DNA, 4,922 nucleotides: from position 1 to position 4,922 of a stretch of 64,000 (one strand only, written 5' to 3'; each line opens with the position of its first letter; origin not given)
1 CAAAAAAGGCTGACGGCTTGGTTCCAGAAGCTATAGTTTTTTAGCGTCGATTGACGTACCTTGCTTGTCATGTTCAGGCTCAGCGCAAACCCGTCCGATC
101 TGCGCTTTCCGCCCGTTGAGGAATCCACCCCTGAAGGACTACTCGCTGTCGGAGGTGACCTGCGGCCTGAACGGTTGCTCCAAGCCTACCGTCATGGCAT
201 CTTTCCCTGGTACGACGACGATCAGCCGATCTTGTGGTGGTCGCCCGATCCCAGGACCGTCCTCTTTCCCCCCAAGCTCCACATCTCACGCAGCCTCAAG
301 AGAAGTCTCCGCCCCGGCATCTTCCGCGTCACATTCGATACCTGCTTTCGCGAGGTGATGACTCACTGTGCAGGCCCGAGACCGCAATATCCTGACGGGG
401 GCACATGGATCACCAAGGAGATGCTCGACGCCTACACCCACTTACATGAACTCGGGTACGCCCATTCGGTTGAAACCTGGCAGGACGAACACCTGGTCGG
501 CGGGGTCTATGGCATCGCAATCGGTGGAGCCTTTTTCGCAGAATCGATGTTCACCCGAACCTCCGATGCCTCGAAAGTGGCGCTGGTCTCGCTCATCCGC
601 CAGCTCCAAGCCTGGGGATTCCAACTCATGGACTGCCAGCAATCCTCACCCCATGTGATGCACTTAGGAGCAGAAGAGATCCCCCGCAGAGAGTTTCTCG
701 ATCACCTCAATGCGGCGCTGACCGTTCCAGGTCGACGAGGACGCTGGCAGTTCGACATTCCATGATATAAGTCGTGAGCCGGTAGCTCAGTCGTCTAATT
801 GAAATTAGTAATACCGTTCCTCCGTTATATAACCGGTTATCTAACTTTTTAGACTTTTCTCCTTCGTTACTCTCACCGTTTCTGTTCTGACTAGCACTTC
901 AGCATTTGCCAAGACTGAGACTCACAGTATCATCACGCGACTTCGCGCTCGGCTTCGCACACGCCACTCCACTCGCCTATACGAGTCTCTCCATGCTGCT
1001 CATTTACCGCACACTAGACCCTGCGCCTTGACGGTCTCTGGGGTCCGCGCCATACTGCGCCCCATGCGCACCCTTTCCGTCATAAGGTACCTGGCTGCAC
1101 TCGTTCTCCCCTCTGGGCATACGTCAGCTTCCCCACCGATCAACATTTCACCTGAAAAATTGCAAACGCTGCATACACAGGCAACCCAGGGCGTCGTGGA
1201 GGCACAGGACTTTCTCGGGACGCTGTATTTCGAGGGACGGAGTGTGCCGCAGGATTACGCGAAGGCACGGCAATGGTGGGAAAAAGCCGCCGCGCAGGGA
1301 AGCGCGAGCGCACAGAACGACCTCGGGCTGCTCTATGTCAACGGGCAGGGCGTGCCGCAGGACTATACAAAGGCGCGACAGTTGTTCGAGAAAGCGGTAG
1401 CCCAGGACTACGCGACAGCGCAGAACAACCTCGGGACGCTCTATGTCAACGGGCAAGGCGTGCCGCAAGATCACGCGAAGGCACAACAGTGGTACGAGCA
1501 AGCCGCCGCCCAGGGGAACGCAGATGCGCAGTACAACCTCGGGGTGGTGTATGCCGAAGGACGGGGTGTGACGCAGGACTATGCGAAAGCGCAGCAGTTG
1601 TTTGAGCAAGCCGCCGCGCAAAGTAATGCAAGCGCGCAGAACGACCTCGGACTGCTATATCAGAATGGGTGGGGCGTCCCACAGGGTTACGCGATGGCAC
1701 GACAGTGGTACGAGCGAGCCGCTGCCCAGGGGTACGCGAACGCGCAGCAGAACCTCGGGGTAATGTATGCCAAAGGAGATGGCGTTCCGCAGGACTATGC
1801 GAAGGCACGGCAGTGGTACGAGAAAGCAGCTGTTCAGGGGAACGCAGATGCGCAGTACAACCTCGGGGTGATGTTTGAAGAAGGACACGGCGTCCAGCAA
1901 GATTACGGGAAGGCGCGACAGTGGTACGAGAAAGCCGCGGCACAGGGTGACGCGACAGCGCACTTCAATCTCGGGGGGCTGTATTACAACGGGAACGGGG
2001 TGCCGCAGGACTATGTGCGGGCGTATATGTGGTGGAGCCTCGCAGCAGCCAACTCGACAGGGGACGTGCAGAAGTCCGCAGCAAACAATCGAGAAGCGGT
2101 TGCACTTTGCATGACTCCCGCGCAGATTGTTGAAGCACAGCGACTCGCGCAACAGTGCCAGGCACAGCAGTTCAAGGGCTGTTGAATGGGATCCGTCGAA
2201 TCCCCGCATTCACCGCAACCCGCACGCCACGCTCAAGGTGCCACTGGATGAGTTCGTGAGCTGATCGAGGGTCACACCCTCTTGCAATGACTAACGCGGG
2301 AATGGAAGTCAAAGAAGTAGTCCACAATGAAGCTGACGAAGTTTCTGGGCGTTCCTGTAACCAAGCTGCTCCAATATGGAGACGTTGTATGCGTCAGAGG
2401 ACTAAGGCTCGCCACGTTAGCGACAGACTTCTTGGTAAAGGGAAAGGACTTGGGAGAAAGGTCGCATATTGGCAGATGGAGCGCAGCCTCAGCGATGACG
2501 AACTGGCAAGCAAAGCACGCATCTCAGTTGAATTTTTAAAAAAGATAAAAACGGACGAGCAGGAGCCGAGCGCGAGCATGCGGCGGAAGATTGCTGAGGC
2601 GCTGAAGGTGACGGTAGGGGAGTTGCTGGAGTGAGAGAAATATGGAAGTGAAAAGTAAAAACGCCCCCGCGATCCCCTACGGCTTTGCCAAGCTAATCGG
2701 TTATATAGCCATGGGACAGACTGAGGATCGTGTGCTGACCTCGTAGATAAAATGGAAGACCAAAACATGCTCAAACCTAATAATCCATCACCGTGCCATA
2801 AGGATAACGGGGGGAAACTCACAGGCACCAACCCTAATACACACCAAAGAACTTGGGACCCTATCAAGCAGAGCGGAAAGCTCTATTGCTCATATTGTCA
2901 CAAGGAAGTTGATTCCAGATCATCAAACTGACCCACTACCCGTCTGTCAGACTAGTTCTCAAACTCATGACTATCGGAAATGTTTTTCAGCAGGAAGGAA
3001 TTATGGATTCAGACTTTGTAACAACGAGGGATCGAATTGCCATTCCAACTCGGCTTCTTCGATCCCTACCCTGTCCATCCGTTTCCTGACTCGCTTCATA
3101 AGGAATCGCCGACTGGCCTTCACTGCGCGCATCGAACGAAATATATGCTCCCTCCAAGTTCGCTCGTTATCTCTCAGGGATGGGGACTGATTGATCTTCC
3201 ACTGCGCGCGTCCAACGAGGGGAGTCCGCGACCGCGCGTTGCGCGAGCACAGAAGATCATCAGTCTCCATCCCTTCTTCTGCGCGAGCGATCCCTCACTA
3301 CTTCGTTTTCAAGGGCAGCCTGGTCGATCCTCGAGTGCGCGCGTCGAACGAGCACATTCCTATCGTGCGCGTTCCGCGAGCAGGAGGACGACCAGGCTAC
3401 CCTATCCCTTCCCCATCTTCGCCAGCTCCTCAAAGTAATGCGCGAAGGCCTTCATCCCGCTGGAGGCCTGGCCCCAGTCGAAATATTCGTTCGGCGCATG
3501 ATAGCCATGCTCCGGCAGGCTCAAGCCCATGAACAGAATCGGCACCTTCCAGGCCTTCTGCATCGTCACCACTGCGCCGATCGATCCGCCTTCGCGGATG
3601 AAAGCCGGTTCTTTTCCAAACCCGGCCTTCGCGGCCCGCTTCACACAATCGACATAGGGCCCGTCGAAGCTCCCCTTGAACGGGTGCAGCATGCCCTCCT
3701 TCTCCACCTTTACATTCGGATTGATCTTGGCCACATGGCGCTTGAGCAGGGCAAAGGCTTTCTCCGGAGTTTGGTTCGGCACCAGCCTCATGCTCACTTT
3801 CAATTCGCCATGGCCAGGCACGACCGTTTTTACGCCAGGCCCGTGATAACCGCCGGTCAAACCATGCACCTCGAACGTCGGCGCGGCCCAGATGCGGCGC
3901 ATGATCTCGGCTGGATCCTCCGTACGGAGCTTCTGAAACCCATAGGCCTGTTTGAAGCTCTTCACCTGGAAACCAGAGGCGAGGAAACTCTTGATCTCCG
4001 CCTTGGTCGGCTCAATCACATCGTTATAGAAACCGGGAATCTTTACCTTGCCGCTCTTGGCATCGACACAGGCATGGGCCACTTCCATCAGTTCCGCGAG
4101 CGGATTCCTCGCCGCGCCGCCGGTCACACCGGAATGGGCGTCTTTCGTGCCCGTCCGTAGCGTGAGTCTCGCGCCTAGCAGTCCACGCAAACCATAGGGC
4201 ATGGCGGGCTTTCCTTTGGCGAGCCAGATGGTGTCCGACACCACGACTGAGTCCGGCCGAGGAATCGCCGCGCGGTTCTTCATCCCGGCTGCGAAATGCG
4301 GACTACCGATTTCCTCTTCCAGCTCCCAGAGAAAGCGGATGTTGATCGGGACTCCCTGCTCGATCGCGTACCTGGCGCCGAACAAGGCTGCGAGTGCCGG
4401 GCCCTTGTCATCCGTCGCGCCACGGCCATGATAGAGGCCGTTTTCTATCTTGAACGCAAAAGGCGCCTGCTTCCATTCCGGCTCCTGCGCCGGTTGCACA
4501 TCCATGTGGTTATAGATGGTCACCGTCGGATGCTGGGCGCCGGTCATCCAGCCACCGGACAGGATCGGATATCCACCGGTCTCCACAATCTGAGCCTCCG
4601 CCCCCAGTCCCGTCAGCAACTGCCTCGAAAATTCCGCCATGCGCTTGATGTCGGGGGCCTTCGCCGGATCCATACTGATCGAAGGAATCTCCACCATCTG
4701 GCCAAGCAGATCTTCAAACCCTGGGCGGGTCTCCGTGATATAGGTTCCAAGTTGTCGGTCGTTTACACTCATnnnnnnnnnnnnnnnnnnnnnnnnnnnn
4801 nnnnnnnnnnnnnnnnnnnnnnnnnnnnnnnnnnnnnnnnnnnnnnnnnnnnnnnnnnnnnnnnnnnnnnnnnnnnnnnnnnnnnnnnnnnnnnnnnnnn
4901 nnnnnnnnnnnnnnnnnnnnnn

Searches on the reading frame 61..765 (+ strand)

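Call 39: search_protein_families(library=pfam, proteins=[window:61-765:+])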
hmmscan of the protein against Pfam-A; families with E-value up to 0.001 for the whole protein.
window:61-765:+ (234 aa): 1 family
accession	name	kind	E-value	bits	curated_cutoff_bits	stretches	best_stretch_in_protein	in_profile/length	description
PF03588.20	Leu_Phe_trans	-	1.1e-75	253.3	22.7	1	36-208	1-171/171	Leucyl/phenylalanyl-tRNA protein transferase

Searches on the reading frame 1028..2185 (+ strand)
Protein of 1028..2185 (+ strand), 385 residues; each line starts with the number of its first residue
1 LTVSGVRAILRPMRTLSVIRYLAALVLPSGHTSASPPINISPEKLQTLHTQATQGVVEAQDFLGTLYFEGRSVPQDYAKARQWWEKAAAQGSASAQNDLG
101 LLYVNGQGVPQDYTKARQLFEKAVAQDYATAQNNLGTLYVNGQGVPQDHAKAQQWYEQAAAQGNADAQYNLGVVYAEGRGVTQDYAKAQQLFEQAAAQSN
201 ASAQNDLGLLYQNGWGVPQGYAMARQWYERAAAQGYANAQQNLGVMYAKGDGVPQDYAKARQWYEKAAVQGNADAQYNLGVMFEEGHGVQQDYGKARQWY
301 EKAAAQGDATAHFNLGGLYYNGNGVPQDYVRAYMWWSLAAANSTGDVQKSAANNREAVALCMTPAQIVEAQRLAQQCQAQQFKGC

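Call 39: search_protein_families(library=pfam, proteins=[window:1028-2185:+])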
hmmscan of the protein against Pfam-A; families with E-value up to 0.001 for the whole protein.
window:1028-2185:+ (385 aa): 2 families
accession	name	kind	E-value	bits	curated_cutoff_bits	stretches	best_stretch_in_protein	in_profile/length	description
PF08238.18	Sel1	-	1.1e-86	282.6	30.7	8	273-308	1-36/36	Sel1 repeat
PF13432.12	TPR_16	-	0.00067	20.5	32.7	0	256-307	12-61/65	Tetratricopeptide repeat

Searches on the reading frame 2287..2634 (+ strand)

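Call 39: search_protein_families(library=pfam, proteins=[window:2287-2634:+])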
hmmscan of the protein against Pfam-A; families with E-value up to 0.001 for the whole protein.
window:2287-2634:+ (115 aa): 3 families
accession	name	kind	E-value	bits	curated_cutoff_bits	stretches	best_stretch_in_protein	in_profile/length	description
PF01381.28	HTH_3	-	1.1e-05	25.8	23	1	65-113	7-55/55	Helix-turn-helix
PF12844.13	HTH_19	-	3.6e-05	24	30.2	1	65-114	10-59/64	Helix-turn-helix domain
PF13443.12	HTH_26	-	0.00016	22.3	22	1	65-115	8-59/63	Cro/C1-type HTH DNA-binding domain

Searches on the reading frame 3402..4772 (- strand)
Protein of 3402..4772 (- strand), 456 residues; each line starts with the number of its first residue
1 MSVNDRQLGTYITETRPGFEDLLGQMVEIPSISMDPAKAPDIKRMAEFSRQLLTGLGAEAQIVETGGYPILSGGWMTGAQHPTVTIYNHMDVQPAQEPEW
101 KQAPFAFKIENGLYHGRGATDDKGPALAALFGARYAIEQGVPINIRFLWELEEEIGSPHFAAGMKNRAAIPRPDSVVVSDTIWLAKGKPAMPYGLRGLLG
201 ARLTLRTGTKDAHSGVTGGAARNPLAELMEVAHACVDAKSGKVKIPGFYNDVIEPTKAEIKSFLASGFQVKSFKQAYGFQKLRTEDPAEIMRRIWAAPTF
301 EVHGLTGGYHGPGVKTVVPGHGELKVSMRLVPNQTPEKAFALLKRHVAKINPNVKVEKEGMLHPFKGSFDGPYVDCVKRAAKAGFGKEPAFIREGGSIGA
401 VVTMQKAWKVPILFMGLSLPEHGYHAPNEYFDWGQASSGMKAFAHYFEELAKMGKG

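Call 39: search_protein_families(library=pfam, proteins=[window:3402-4772:-])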
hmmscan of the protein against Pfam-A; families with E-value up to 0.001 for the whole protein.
window:3402-4772:- (456 aa): 2 families
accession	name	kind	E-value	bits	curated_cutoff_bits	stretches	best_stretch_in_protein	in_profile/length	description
PF01546.33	Peptidase_M20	-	7.7e-28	98.2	24.6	1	86-448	2-205/206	Peptidase family M20/M25/M40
PF07687.19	M20_dimer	-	9.3e-15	54.9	21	1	193-353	1-105/107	Peptidase dimerisation domain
